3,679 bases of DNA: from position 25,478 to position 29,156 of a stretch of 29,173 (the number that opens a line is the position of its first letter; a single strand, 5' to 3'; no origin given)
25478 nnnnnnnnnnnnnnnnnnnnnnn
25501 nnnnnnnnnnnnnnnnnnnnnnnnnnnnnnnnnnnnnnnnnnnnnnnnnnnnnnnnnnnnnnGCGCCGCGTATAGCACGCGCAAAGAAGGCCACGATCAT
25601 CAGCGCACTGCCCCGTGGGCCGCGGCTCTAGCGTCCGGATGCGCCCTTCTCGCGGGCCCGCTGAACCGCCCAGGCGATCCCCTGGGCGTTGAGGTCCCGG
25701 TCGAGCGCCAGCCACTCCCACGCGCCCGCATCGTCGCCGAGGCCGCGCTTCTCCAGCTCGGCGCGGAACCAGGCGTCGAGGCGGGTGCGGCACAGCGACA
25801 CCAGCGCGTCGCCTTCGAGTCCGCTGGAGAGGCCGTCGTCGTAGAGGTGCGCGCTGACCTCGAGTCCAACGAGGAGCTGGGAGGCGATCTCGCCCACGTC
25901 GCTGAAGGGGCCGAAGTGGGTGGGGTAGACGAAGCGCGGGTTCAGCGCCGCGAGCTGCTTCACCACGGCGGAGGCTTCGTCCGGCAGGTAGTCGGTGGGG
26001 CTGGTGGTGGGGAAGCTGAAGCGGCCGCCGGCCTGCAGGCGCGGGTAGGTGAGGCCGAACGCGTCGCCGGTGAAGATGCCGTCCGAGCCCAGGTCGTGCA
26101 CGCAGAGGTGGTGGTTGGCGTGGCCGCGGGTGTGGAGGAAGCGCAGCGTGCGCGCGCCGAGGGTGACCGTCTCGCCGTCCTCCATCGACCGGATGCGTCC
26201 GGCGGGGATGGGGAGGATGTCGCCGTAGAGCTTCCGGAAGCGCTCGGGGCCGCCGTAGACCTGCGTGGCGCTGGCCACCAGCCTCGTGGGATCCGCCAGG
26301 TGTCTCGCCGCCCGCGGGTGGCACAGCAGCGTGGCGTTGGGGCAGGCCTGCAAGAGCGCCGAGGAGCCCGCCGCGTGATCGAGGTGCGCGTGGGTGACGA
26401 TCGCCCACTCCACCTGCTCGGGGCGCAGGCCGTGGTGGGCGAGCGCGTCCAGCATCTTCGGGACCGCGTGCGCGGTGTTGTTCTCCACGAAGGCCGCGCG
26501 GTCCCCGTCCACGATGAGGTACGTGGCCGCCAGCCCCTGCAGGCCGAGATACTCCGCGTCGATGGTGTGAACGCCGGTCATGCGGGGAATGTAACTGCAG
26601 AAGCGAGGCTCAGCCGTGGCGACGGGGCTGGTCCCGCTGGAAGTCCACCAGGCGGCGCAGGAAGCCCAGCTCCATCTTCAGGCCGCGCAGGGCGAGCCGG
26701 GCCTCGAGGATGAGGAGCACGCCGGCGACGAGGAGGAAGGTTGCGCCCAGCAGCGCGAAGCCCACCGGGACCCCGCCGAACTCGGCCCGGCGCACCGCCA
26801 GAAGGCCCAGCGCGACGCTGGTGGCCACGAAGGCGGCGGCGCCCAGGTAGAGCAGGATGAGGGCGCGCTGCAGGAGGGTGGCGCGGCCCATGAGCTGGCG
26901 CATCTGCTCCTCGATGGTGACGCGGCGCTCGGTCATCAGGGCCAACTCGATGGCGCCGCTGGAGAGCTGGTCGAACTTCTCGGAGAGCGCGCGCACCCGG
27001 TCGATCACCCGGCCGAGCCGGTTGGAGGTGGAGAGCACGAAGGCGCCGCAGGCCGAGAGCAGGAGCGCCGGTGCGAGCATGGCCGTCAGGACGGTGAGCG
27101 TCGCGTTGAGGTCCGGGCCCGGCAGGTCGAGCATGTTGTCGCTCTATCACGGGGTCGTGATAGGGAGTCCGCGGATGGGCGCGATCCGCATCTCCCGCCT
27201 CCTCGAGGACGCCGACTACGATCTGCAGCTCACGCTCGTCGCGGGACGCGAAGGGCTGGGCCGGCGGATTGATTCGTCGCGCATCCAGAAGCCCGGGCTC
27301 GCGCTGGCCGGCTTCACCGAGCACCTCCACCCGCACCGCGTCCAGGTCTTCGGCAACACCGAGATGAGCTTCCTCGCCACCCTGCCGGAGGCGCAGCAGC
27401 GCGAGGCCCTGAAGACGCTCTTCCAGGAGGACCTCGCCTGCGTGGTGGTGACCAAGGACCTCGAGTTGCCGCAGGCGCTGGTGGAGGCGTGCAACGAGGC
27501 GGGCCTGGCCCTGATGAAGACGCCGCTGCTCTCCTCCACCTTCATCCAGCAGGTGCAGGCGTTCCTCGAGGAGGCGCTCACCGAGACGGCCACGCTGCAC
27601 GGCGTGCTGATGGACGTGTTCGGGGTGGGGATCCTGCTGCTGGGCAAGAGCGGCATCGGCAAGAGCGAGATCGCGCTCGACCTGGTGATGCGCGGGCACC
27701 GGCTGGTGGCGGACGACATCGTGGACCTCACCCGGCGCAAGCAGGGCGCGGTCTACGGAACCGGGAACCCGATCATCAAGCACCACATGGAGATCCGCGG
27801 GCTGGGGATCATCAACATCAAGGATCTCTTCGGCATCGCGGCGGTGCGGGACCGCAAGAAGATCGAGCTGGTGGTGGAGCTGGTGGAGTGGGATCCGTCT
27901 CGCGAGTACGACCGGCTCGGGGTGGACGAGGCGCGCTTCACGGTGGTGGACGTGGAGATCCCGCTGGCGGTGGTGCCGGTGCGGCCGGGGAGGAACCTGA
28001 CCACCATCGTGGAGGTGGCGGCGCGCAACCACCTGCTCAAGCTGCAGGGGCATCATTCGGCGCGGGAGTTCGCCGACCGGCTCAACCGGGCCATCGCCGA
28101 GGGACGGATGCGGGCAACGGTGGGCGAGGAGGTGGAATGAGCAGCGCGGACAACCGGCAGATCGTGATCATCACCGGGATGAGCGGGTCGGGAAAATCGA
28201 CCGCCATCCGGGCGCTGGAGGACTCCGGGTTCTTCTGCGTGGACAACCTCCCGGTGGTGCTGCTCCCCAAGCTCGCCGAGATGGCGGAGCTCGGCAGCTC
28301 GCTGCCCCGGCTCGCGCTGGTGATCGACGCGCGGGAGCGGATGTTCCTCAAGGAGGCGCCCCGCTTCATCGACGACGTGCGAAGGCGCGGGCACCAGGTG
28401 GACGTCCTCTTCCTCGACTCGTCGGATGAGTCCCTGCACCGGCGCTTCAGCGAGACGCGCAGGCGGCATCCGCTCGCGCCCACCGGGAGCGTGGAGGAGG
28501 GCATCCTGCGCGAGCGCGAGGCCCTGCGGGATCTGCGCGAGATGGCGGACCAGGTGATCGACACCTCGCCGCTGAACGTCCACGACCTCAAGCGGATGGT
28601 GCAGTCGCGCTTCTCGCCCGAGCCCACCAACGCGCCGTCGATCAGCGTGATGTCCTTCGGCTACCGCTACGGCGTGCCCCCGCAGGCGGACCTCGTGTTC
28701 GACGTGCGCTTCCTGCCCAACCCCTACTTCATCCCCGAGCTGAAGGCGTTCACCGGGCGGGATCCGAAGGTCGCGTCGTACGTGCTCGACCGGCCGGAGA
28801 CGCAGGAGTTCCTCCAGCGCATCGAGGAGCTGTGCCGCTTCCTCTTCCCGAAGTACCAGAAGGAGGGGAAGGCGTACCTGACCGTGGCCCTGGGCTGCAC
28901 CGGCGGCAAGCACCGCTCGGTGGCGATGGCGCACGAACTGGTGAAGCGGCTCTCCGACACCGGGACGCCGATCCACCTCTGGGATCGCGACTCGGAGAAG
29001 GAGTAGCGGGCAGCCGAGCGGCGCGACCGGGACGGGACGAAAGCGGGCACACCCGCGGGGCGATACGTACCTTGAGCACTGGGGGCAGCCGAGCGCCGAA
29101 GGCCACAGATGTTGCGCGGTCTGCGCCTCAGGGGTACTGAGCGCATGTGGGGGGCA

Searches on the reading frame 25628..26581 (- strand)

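Call 35: search_protein_families(library=pfam, proteins=[window:25628-26581:-], max_evalue=0.001)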
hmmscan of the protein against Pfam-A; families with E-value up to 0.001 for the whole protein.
window:25628-26581:- (317 aa): 3 families
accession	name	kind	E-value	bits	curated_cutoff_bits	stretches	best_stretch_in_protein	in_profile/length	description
PF00753.33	Lactamase_B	-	1.7e-19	70.9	22.7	1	42-222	30-196/196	Metallo-beta-lactamase superfamily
PF12706.13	Lactamase_B_2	-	1.8e-07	31.4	27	1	53-177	27-128/200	Beta-lactamase superfamily domain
PF19583.5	ODP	-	1.1e-06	29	27.2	1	19-178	4-140/194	ODP family beta lactamase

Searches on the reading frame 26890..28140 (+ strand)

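Call 35: search_protein_families(library=pfam, proteins=[window:26890-28140:+], max_evalue=0.001)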
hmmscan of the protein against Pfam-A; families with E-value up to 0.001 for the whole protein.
window:26890-28140:+ (416 aa): 4 families
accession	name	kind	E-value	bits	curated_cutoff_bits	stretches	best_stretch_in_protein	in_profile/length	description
PF07475.17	Hpr_kinase_C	-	5.5e-68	228.3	33.3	1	229-397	2-170/171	HPr Serine kinase C-terminal domain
PF02603.21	Hpr_kinase_N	-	1.4e-35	122.5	24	1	100-226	2-125/125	HPr Serine kinase N terminus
PF07905.16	PucR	-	4e-05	24.3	33.5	1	114-218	11-107/118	Purine catabolism regulatory protein-like family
PF07085.17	DRTGG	-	0.00019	21.7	25.2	1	138-223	30-103/105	DRTGG domain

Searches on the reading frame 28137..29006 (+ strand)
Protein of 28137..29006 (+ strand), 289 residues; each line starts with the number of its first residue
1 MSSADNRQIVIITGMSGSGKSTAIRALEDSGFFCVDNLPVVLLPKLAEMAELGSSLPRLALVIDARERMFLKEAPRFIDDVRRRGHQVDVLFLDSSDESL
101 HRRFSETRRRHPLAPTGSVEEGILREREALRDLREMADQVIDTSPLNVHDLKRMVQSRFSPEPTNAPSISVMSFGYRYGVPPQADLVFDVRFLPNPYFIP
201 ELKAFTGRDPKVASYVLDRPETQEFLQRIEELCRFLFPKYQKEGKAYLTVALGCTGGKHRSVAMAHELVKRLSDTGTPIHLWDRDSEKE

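Call 35: search_protein_families(library=pfam, proteins=[window:28137-29006:+], max_evalue=0.001)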
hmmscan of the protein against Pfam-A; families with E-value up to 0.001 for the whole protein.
window:28137-29006:+ (289 aa): 4 families
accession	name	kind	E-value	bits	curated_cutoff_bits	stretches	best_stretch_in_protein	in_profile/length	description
PF03668.21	RapZ-like_N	-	8.7e-47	159.2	25.4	1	8-160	2-155/158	RapZ-like N-terminal domain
PF22740.1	PapZ_C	-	2.4e-46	157.3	27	1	168-286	2-120/121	RapZ C-terminal domain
PF25199.1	nSTAND_NTPase5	-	0.00024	21.4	34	0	3-92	37-130/145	Novel STAND NTPase 5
PF13401.12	AAA_22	-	0.00053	20.7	27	0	6-30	4-28/130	AAA domain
